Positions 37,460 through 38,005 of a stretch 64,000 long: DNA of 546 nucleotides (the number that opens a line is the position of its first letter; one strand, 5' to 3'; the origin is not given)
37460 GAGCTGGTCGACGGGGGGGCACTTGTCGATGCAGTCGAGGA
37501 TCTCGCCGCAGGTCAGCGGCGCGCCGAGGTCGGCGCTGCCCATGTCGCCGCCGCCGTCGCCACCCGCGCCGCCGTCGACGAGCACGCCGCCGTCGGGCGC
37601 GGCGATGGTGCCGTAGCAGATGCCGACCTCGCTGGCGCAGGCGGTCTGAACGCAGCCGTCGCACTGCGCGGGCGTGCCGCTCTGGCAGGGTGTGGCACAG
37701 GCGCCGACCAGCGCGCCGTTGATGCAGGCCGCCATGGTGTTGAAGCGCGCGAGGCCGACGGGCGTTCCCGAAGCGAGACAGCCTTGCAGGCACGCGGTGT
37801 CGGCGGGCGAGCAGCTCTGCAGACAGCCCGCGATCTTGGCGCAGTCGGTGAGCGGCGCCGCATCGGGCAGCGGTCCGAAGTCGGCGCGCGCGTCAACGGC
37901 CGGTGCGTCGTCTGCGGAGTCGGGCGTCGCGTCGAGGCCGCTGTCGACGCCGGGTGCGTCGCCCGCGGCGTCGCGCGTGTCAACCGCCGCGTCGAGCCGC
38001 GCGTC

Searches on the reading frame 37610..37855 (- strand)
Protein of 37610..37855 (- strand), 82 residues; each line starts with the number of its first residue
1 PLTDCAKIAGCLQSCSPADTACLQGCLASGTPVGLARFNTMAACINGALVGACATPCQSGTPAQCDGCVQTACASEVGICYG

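Call 43: search_protein_representatives(alignment_id=A3)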
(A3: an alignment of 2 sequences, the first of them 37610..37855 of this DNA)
Query: 2 sequences, 82 profile positions. Proteins with E-value up to 0.001 (for the whole library): 168; up to 1e-10: 37; up to 1e-30: 1. The best 150 are listed.
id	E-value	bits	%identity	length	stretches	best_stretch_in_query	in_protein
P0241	4.4e-80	279.8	-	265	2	1-81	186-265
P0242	4.7e-28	113.1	-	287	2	3-82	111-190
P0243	3.5e-22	94.2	-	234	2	3-82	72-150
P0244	1.3e-20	89.2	-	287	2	4-82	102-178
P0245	2.7e-20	88.2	-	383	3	3-81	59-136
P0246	9.3e-20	86.5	-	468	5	4-66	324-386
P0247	4.5e-19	84.3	-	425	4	3-58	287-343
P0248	4.5e-19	84.3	-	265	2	2-80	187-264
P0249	1.1e-18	83.0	-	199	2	3-80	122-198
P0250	1.0e-16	76.7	-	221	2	5-82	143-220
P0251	1.6e-16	76.1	-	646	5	4-71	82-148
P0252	2.7e-16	75.3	-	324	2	4-80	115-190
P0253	3.1e-16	75.2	-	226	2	4-80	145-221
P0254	3.6e-16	75.0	-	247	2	3-82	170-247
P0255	9.0e-16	73.7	-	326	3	3-82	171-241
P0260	4.2e-14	68.3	-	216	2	4-82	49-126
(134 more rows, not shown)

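Call 46: find_encoding_contigs(protein=P0242, flank=6000, max_places=2)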
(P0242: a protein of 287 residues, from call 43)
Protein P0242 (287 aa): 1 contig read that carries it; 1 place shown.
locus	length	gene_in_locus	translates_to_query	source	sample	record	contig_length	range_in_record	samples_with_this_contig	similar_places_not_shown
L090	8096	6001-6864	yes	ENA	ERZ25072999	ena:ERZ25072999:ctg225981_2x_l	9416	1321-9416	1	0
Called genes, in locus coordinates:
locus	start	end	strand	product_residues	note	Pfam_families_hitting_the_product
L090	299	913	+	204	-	PF09699:Paired_CXXCH_1 (faint), PF14522:Cytochrome_C7 (faint)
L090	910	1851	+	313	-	PF12838:Fer4_7, PF13187:Fer4_9 (weak), PF13237:Fer4_10 (weak), PF13247:Fer4_11, PF00037:Fer4, PF12837:Fer4_6, PF13237:Fer4_10, PF13247:Fer4_11, +7 more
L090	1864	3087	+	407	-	PF03916:NrfD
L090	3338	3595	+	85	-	-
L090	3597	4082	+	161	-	PF00027:cNMP_binding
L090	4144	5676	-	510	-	PF03051:Peptidase_C1_2 (faint)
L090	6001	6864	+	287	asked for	-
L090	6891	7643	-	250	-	PF00089:Trypsin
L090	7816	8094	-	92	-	?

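Call 47: find_encoding_contigs(protein=P0243, flank=6000, max_places=2)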
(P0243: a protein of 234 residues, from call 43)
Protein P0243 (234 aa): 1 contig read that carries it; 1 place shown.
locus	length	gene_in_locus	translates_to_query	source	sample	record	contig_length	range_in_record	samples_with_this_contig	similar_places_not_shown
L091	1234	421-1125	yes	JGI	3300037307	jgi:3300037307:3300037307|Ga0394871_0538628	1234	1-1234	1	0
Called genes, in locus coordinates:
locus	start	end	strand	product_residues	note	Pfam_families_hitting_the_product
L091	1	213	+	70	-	?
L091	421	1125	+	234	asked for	-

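Call 55: search_solved_structures(query=A3, max_evalue=1)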
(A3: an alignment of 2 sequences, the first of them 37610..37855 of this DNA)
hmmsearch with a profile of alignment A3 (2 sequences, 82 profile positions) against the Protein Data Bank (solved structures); distinct sequences matched with E-value up to 1: 0.

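Call 83: list_cluster_members(proteins=[P0244, P0245, P0248, P0249, P0250, P0253, P0254, P0260, P0246, P0251])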
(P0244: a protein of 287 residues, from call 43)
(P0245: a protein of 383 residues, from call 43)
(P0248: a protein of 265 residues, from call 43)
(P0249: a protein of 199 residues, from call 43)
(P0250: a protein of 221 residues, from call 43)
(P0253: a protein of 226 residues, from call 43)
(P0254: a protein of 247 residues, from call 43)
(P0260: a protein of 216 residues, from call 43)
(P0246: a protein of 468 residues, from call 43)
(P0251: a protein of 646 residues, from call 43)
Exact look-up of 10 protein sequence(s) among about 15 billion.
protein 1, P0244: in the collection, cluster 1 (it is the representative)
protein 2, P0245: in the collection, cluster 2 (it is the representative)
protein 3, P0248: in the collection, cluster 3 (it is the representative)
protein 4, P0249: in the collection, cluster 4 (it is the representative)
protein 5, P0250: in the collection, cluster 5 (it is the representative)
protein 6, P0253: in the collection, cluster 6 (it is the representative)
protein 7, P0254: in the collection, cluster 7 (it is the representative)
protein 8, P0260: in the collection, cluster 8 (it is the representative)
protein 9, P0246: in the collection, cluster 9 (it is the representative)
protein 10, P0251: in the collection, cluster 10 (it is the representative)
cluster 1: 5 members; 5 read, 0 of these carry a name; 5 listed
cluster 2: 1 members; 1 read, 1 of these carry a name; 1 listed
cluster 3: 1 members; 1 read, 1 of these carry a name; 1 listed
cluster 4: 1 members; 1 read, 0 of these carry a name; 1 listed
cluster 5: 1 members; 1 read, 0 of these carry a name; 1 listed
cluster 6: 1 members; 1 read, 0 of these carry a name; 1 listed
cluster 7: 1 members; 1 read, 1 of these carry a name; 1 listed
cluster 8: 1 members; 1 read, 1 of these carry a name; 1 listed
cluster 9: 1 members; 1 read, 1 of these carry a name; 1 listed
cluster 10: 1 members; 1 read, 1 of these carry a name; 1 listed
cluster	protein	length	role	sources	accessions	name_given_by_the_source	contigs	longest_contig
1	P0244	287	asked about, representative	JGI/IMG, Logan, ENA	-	-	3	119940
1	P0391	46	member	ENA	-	-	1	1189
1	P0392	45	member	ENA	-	-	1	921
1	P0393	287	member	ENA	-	-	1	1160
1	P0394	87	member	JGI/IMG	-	-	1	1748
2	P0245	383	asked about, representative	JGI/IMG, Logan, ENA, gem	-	hypothetical protein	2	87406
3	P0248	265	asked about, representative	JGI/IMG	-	hypothetical protein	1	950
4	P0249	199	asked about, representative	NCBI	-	-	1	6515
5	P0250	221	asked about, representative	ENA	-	-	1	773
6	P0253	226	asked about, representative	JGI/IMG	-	-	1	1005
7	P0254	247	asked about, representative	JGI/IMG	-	hypothetical protein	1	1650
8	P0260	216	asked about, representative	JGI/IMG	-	hypothetical protein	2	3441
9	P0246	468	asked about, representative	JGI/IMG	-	hypothetical protein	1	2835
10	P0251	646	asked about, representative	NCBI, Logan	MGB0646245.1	MAG: hypothetical protein ACPGQS_03660 [Bradymonadia bacterium]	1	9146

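Call 84: find_encoding_contigs(protein=P0244, flank=7000, max_places=1)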
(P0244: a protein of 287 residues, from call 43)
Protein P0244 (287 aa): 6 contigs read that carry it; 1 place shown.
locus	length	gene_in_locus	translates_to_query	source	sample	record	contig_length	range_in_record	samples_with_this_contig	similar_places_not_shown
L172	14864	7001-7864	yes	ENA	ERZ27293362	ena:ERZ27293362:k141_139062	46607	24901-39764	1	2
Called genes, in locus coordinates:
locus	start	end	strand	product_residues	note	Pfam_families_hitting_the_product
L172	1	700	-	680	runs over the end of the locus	PF09346:SMI1_KNR4 (weak), PF11876:TsiV, PF13174:TPR_6 (faint)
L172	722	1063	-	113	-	-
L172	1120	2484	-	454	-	PF00168:C2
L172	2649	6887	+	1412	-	PF13086:AAA_11 (weak), PF13087:AAA_12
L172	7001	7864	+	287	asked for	-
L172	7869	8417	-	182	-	PF14345:GDYXXLXY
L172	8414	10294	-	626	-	PF09925:DUF2157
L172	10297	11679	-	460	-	-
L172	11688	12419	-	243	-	PF13231:PMT_2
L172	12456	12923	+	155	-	-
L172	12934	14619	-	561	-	PF13231:PMT_2 (weak)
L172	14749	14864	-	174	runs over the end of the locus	PF01844:HNH, PF13395:HNH_4 (weak), PF14279:HNH_5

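Call 85: find_encoding_contigs(protein=P0245, flank=7000, max_places=1)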
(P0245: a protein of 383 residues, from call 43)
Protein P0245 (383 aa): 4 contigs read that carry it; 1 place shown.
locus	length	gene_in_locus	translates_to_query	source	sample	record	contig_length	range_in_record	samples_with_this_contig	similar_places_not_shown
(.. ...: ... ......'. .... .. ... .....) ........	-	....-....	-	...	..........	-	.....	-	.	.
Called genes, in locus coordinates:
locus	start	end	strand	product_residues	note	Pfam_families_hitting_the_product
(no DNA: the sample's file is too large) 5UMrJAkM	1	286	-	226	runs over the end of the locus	PF01578:Cytochrom_C_asm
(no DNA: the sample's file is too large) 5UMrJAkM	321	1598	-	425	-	-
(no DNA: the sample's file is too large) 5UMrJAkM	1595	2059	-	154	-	-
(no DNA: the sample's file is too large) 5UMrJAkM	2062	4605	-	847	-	PF01578:Cytochrom_C_asm, PF16327:CcmF_C, PF05140:ResB (faint), PF03918:CcmH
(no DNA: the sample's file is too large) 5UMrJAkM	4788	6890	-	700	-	PF16177:ACAS_N, PF00501:AMP-binding, PF13193:AMP-binding_C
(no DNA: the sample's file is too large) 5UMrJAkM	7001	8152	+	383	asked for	-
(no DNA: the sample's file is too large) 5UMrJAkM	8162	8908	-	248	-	-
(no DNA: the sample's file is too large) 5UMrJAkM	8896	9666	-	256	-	-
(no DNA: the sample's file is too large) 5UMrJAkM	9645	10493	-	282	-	-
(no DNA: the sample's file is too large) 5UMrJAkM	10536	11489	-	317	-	PF00165:HTH_AraC (faint), PF12833:HTH_18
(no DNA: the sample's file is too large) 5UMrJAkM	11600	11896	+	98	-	-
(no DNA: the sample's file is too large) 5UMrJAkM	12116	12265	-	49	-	-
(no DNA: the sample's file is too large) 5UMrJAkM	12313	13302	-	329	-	PF00089:Trypsin, PF13365:Trypsin_2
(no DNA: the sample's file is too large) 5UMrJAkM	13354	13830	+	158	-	PF04542:Sigma70_r2, PF08281:Sigma70_r4_2, PF04545:Sigma70_r4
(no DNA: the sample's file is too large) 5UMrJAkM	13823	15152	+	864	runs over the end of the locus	PF13620:CarboxypepD_reg (weak), PF13715:CarbopepD_reg_2 (faint), PF20598:DUF6795 (faint), PF22904:NOMO1-like_2nd (faint), PF13620:CarboxypepD_reg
